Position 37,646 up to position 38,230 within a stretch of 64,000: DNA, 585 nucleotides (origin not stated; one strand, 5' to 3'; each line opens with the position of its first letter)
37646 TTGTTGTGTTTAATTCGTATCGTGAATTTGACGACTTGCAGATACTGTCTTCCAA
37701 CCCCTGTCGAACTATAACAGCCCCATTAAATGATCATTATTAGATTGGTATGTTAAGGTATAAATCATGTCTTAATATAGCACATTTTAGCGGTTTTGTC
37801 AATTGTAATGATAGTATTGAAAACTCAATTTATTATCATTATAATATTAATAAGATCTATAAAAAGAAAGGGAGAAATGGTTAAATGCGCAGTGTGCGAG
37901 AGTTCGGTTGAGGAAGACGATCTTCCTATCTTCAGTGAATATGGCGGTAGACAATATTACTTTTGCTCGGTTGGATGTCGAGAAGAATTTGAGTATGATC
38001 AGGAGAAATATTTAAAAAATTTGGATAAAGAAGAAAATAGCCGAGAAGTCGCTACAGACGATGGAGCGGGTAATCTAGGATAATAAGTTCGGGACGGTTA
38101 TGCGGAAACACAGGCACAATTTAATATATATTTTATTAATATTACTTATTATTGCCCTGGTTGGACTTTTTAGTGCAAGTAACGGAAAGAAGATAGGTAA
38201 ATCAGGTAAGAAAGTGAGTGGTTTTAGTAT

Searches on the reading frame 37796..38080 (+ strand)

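Call 64: search_protein_families(library=pfam, proteins=[window:37796-38080:+], max_evalue=0.001)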
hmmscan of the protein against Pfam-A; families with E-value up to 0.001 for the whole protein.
window:37796-38080:+ (95 aa): 2 families
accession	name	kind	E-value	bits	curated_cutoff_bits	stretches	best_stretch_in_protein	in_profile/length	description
PF04945.19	YHS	-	1.1e-09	38.5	30.3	1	33-74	5-45/47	YHS domain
PF24273.1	TRASH_HVO_1752_C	-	0.00097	19.7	27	0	29-68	2-39/47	HVO_1752, C-terminal TRASH domain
